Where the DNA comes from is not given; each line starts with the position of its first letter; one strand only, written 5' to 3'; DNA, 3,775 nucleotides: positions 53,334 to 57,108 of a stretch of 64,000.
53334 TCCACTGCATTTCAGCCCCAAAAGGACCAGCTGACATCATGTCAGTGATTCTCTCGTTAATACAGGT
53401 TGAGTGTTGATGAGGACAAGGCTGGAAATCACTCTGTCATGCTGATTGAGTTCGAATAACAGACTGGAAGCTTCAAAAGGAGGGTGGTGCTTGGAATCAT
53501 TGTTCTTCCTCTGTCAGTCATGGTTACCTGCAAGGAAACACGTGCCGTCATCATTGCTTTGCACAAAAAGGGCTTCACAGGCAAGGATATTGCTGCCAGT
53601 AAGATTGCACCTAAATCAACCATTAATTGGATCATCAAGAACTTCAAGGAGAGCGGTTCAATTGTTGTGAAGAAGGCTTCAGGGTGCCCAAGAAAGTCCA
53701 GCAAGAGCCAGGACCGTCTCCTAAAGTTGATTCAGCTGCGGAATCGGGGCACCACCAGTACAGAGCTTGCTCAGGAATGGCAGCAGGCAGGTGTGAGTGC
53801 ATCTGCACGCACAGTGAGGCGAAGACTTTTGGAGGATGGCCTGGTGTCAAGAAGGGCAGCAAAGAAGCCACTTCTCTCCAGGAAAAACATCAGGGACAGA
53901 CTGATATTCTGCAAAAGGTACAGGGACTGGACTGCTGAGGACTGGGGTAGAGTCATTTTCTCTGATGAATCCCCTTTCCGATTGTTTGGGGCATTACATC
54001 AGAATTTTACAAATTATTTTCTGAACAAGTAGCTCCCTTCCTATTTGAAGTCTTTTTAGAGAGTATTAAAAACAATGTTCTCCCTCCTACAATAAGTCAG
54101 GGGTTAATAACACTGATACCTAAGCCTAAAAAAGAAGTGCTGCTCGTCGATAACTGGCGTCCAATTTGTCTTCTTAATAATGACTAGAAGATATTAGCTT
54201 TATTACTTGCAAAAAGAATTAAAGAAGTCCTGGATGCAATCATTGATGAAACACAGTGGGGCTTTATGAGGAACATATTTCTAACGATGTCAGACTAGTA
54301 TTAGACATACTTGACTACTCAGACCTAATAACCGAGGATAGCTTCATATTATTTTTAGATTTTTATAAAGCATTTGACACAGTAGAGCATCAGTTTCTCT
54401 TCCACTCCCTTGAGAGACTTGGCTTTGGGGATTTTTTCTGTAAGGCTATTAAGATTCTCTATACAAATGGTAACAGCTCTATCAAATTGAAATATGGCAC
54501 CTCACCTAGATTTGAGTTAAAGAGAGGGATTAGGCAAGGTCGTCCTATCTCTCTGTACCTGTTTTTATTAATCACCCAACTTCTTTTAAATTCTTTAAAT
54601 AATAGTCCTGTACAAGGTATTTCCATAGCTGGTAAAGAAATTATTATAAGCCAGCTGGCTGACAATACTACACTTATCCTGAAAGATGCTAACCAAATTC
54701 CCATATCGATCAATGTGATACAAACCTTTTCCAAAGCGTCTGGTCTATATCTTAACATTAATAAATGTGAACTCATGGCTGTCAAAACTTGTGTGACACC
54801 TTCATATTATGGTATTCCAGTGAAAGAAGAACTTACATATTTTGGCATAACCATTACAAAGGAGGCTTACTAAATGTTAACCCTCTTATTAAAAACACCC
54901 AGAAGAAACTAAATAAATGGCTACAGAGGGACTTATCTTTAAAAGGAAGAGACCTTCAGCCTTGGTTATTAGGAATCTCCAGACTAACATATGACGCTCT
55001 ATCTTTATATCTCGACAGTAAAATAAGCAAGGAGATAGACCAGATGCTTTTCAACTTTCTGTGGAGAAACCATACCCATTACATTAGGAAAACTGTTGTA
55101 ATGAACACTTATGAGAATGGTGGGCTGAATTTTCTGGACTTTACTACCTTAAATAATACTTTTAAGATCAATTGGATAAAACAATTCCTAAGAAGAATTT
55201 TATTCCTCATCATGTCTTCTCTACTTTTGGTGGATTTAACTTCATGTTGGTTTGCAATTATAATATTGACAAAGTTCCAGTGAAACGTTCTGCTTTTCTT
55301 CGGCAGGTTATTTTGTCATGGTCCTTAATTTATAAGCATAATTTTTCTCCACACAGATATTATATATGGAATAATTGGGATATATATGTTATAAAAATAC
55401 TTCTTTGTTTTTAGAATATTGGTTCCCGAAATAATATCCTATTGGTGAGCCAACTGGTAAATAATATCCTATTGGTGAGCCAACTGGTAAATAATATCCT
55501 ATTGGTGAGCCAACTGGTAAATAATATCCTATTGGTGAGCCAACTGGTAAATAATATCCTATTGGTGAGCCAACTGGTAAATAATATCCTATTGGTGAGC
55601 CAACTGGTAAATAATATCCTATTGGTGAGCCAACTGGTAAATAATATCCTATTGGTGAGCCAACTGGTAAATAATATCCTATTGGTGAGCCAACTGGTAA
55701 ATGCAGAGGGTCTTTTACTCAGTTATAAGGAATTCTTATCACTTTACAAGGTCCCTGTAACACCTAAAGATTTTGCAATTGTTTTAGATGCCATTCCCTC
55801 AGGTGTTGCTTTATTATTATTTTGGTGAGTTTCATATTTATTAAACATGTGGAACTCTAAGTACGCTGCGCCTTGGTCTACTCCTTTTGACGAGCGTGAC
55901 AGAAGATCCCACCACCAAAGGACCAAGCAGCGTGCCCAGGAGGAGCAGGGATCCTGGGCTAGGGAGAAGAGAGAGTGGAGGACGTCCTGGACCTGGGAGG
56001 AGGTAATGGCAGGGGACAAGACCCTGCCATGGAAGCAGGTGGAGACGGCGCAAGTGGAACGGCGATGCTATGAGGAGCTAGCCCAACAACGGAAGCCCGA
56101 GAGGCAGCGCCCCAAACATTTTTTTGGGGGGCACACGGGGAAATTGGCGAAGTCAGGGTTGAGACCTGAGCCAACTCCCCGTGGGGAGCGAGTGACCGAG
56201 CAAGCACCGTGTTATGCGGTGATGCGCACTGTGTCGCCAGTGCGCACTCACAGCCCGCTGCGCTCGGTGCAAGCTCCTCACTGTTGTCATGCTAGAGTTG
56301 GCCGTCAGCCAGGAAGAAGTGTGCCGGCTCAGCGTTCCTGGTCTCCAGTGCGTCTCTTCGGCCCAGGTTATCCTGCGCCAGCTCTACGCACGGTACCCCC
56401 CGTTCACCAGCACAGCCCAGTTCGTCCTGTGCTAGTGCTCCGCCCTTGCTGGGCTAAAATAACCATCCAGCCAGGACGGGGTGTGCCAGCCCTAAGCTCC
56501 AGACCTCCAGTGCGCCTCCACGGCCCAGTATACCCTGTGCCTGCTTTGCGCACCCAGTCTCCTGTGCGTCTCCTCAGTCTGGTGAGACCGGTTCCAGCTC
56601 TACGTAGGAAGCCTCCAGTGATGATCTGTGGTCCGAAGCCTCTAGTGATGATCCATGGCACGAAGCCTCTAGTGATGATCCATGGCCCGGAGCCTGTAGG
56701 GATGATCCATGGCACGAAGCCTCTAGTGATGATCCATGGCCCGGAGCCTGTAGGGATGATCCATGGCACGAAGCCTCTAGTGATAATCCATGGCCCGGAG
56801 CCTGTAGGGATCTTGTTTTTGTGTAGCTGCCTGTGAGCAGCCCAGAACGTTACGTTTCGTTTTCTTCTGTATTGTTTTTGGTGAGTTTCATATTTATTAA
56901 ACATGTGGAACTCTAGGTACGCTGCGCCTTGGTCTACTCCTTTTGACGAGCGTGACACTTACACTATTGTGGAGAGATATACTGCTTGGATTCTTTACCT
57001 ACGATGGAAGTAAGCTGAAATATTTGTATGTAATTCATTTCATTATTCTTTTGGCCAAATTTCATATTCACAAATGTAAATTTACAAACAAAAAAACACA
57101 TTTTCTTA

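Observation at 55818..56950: Segment of about 950 bp bounded by 80-bp direct repeats inside LINE ORF2, carrying a 329-codon Pro/Arg-rich ORF and nested tandem repeats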

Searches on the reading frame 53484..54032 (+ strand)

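Call 8: search_protein_families(library=pfam, proteins=[window:53484-54032:+], max_evalue=0.1)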
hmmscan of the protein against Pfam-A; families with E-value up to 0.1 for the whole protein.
window:53484-54032:+ (182 aa): 8 families
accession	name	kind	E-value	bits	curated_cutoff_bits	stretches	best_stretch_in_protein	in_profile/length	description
PF01498.24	HTH_Tnp_Tc3_2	-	1.5e-19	70.4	31.5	1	78-148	3-72/72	Transposase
PF13565.12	HTH_32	-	3.7e-05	24.6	33.7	1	46-115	1-73/73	Homeodomain-like domain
PF25787.1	HTH_SB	-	3.8e-05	23.8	43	1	17-59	9-51/53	Sleeping Beauty transposase HTH domain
PF13384.12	HTH_23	-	0.0011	19.2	24.6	1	18-58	5-45/50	Homeodomain-like domain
PF08461.16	HTH_12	-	0.024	15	21.4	1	80-124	4-51/66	Ribonuclease R winged-helix domain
PF02796.21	HTH_7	-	0.066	13.8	23.8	0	70-100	2-32/45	Helix-turn-helix domain of resolvase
PF13412.12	HTH_24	-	0.079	13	21.9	0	44-58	31-45/48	Winged helix-turn-helix DNA-binding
PF13338.12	AbiEi_4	-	0.09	13.3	25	0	31-61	14-39/49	Transcriptional regulator, AbiEi antitoxin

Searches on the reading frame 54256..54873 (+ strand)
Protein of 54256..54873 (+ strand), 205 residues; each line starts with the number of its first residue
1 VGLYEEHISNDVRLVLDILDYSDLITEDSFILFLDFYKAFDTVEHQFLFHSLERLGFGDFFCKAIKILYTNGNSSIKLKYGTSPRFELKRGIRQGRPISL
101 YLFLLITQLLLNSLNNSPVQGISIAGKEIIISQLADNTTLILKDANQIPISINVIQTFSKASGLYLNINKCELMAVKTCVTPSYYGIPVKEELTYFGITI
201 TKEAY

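Call 8: search_protein_families(library=pfam, proteins=[window:54256-54873:+], max_evalue=0.1)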
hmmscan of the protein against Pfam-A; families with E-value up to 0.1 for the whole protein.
window:54256-54873:+ (205 aa): 1 family
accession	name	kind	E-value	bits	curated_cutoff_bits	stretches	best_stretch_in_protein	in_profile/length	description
PF00078.32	RVT_1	-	2.4e-20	73.6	29.6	1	16-200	55-205/205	Reverse transcriptase (RNA-dependent DNA polymerase)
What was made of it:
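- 54256..55818 (+): Left part of the host LINE ORF2 (reverse transcriptase through '...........'). Homology to intact LINE copies stops at 55818. RVT_1 hit at 54256-54873 (call 8).
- Checked: The LINE context is real: RVT_1 at 54256-54873 (call 8).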

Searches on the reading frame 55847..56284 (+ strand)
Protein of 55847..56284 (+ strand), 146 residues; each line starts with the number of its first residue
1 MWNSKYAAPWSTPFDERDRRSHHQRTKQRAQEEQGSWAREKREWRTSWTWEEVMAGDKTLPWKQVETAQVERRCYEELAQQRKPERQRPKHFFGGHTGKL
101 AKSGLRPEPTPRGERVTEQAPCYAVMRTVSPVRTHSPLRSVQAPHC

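Call 67: search_solved_structures(query=A3, max_evalue=1)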
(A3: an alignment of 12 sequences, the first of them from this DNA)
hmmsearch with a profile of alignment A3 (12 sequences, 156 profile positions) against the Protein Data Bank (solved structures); distinct sequences matched with E-value up to 1: 0.
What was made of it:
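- On TR-GAG / Gag-only non-autonomous elements: No PDB sequence match at E<=1 (call 67).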

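Call 73: search_protein_representatives(alignment_id=A3)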
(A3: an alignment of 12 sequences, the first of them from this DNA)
Query: 12 sequences, 156 profile positions. Proteins with E-value up to 0.001 (for the whole library): 208; up to 1e-10: 139; up to 1e-30: 25. The best 150 are listed.
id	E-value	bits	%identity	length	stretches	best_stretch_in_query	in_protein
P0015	7.5e-72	256.9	-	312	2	2-156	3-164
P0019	4.5e-68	244.6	-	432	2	1-156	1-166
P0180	3.5e-55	202.7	-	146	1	2-148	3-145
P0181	1.1e-54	201.1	-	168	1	43-156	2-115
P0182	6.0e-54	198.8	-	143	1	1-148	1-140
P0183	2.2e-47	177.4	-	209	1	2-155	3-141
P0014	2.7e-45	170.6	-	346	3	27-155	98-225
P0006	4.0e-44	166.8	-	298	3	23-154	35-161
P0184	1.1e-43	165.4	-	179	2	17-134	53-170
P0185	3.7e-42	160.4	-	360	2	2-156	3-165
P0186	1.2e-38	149.0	-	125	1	3-105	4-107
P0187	3.2e-37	144.4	-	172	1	2-132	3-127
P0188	2.3e-34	135.1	-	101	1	1-107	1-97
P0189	3.2e-34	134.6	-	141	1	26-154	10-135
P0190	3.8e-34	134.4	-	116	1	20-117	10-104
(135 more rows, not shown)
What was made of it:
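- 208 clusters match in the profile search (call 73).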

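Call 86: predict_structure(alignment_id=A3)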
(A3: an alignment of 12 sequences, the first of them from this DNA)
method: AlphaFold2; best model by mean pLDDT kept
length: 146 residues; sequences in the alignment: 12
mean_pLDDT: 57.4   pTM: 0.20
mean pLDDT of the five models: 57.4, 56.7, 56.4, 56.3, 54.4
residues with pLDDT >= 90: 0; 70-90: 18; 50-70: 97; < 50: 31
segments of 3 or more residues with pLDDT < 50: 1-3, 90-102, 116-118, 135-137
pLDDT, mean of each block of 10 residues (from residue 1): 52 52 59 65 59 54 73 82 59 45 52 51 53 50 55
secondary structure, 60 per line:
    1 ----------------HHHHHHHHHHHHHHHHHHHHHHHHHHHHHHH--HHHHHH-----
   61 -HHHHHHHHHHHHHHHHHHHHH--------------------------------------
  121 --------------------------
elements in order: H17-47 H50-55 H62-82
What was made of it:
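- On TR-GAG / Gag-only non-autonomous elements: AlphaFold mean pLDDT is 57 and pTM 0.20, with three helices (17-47, 50-55, 62-82) and the rest without regular structure or confidence (call 86).
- Closest known: Non-autonomous LTR retrotransposons. Different: It is unlike a TR-GAG, because the ORF has no recognisable Gag/capsid or zinc-knuckle domain, and the model is mostly low-confidence and disordered (call 86).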

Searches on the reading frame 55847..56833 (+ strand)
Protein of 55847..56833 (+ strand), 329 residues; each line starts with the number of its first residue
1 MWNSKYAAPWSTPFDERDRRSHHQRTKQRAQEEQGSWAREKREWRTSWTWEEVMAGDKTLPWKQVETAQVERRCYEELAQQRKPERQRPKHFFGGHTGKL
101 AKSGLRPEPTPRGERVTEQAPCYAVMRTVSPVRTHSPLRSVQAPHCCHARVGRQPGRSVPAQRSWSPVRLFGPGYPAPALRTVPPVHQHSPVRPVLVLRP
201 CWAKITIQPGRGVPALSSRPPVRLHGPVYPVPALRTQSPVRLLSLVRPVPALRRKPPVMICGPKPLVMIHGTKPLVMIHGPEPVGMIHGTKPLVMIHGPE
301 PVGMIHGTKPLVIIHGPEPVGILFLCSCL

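Call 8: search_protein_families(library=pfam, proteins=[window:55847-56833:+], max_evalue=0.1)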
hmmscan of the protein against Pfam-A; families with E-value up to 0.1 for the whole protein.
window:55847-56833:+ (329 aa): 0 families

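Call 9: find_homologous_proteins(query=window:55847-56833:+, max_evalue=0.001)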
Query window:55847-56833:+ (329 aa): 59 proteins with E <= 0.001 among 5966 candidates.
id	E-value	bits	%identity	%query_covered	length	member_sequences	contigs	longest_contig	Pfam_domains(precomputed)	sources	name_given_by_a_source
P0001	3.2e-77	278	61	78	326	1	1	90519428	-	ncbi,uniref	ncbi:uncharacterized protein [Salvelinus sp. IW2-2015]|uniref:uncharacterized protein isoform X2 n=1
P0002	1.2e-67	247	59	71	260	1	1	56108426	-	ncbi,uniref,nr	ncbi:uncharacterized protein LOC129816895 isoform X1 [Salvelinus fontinalis]|uniref:uncharacterized 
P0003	6.0e-61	225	47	71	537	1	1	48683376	-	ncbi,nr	ncbi:unnamed protein product [Coregonus sp. 'balchen']|nr:unnamed protein product [Coregonus sp. 'ba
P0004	1.1e-55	207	56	69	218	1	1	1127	-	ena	-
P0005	2.4e-55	206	73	30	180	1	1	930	-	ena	-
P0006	8.9e-51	191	49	76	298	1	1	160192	-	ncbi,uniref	ncbi:uncharacterized protein LOC135530588 [Oncorhynchus masou masou]|uniref:uncharacterized protein 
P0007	4.1e-50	189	46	78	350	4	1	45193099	-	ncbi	ncbi:uncharacterized protein ACWYII_020534 [Salvelinus alpinus]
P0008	5.6e-49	185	58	58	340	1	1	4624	-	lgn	-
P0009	2.1e-48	183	42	95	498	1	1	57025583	-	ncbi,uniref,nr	ncbi:proline-rich protein 36-like isoform X1 [Oncorhynchus keta]|uniref:proline-rich protein 36-like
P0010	7.6e-46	175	46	85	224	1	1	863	-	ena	-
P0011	1.5e-43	167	63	46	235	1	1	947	-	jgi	jgi:hypothetical protein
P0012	1.1e-42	165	37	87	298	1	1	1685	-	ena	-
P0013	2.8e-42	163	56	52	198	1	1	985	-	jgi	jgi:hypothetical protein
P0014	8.6e-42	162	54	53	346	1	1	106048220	-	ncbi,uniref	ncbi:uncharacterized protein LOC135560192 [Oncorhynchus nerka]|uniref:uncharacterized protein LOC135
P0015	3.3e-40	156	44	70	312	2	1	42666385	-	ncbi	ncbi:uncharacterized protein ACWYII_024108 isoform 1-T3 [Salvelinus alpinus]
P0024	3.1e-37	147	44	84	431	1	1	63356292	-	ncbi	ncbi:uncharacterized protein ACWYII_041088 [Salvelinus alpinus]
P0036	4.2e-30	123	40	80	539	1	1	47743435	-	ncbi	ncbi:uncharacterized protein ACWYII_017500 [Salvelinus alpinus]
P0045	2.4e-20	91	65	28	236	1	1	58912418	PF27509.1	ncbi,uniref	ncbi:uncharacterized protein [Salvelinus alpinus]|uniref:uncharacterized protein isoform X1 n=1 Tax=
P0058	1.2e-10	59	92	11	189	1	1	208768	-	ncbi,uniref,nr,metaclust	ncbi:unnamed protein product [Oncorhynchus mykiss]|uniref:Uncharacterized protein n=1 Tax=Oncorhynch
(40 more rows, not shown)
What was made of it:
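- The family is present as hundreds of diverged clusters and as chimeras with unrelated genes such as a GPCR, TLR13, CEACAM and PNP (calls 9, 73). Several are chimeric with unrelated host genes (call 9). Many NCBI gene models are called 'uncharacterized protein' or 'proline-rich protein 36-like' (call 9).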

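Call 11: find_encoding_contigs(protein=P0001, flank=5000, max_places=3)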
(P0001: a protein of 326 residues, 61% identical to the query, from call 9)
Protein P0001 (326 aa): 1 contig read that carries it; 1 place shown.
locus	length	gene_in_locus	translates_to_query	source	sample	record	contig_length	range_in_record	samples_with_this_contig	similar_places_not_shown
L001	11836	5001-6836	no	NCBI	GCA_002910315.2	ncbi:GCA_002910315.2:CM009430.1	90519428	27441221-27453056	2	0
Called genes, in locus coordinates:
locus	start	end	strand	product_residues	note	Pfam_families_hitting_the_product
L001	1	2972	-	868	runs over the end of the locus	PF01266:DAO, PF13738:Pyr_redox_3 (faint), PF16350:FAO_M, PF01571:GCV_T, PF08669:GCV_T_C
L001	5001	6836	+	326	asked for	-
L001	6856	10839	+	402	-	PF02574:S-methyl_trans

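Call 12: find_encoding_contigs(protein=P0009, flank=5000, max_places=3)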
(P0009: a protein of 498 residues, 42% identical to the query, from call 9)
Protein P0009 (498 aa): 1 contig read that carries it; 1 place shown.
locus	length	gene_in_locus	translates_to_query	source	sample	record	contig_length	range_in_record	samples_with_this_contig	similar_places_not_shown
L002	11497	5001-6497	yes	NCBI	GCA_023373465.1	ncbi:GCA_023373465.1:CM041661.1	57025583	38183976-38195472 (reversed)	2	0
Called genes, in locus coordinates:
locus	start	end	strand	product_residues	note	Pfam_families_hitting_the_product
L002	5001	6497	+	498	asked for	-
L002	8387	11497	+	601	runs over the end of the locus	PF00169:PH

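Call 26: find_encoding_contigs(protein=P0005, flank=5000, max_places=4)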
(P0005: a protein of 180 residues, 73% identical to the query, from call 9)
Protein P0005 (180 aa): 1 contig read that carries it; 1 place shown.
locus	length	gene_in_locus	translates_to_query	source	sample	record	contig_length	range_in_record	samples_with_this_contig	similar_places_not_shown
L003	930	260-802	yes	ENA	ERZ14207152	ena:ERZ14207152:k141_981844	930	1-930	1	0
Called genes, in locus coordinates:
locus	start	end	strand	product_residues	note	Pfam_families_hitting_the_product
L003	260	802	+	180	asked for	-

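Call 27: find_encoding_contigs(protein=P0010, flank=5000, max_places=4)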
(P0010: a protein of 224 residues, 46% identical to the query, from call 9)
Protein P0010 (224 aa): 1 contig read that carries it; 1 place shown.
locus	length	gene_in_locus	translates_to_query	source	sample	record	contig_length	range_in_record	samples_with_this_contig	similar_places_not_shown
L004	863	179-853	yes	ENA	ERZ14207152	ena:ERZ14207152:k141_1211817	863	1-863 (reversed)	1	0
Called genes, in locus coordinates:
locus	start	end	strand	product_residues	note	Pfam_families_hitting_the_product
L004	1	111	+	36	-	?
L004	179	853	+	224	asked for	-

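Call 30: find_encoding_contigs(protein=window:55847-56833:+, flank=3000, max_places=4)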
Protein window:55847-56833:+ (329 aa): no gene with exactly this product is on record in the collection.
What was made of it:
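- Tried and rejected: Exact-product lookup of the 329-aa ORF: not on record (call 30).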

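Call 35: find_encoding_contigs(protein=P0045, flank=6000, max_places=3)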
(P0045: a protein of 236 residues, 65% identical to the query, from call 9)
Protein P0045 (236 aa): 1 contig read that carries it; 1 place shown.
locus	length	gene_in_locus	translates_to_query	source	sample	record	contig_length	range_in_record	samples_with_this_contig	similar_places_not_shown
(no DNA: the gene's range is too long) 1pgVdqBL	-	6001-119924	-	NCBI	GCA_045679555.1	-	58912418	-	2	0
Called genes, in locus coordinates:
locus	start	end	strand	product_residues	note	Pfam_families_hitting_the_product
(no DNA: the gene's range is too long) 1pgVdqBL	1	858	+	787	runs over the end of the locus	PF09379:FERM_N, PF00373:FERM_M, PF09380:FERM_C, PF08736:FA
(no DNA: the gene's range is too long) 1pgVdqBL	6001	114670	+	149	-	PF04901:RAMP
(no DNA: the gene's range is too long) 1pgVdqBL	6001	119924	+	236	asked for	PF27509:DUF8349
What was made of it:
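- Tried and rejected: DNA for P0045, a copy with 10 IHG repeats followed by an LTR start, was not retrievable because the gene range was too long (call 35).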

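Call 36: find_encoding_contigs(protein=P0058, flank=6000, max_places=3)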
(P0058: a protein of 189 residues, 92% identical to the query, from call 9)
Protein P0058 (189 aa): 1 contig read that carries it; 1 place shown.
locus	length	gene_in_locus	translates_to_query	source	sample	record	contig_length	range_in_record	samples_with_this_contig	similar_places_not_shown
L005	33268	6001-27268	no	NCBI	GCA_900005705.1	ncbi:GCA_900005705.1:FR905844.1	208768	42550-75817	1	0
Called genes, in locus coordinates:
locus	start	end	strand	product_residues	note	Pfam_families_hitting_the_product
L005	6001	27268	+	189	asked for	-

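Call 42: find_encoding_contigs(protein=P0003, flank=3000, max_places=2)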
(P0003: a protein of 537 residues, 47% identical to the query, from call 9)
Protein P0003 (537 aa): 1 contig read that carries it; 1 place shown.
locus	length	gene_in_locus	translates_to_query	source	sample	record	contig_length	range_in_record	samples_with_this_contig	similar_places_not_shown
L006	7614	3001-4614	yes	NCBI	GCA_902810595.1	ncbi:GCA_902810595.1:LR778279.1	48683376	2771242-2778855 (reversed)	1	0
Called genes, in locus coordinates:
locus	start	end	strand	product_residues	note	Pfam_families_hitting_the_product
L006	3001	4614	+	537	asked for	-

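Call 43: find_encoding_contigs(protein=P0036, flank=3000, max_places=2)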
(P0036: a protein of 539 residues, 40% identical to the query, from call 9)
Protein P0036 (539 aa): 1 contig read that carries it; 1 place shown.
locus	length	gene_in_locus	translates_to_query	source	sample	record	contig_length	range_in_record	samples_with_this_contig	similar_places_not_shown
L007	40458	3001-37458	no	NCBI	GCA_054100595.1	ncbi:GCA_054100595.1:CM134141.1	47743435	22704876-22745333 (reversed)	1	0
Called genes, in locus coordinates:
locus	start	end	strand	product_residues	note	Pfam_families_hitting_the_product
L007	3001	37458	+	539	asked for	-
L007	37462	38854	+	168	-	PF23381:Beta-prop_IFT122_1st (weak), PF24814:WD40_Prp19, PF25173:Beta-prop_WDR3_1st (weak), PF25175:Beta-prop_WDR5, PF24817:WD40_WDHD1_1st, PF25174:Beta-prop_THOC3 (weak), PF23869:Beta-prop_WDR75_1st (faint), PF00400:WD40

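Call 72: search_protein_families(library=pfam, proteins=[L007:3001-5649:+, P0003, P0009, P0024, P0007], max_evalue=1)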
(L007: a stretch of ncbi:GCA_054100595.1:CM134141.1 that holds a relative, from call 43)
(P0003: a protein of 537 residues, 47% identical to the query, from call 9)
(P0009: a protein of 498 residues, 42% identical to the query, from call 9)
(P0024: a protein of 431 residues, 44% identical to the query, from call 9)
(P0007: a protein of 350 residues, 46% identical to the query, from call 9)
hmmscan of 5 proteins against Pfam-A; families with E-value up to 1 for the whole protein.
L007:3001-5649:+ (883 aa): 0 families

P0003 (537 aa): 0 families

P0009 (498 aa): 0 families

P0024 (431 aa): 0 families

P0007 (350 aa): 0 families
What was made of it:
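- On LTR retrotransposon (structural class): No Pfam domain was found in the window ORF or in five relatives (calls 8, 72).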

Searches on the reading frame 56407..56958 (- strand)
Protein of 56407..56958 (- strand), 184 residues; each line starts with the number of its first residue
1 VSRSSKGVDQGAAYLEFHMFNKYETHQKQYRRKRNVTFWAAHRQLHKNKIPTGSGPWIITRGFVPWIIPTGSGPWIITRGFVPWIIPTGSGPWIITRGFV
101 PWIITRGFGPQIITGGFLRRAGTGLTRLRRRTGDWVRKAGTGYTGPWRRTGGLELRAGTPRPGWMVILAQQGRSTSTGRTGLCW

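Call 8: search_protein_families(library=pfam, proteins=[window:56407-56958:-], max_evalue=0.1)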
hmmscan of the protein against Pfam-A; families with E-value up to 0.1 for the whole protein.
window:56407-56958:- (184 aa): 1 family
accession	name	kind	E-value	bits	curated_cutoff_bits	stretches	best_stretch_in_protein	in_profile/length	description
PF17770.6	RNase_J_C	-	0.0015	19.9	23.8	0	53-64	28-39/102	Ribonuclease J C-terminal domain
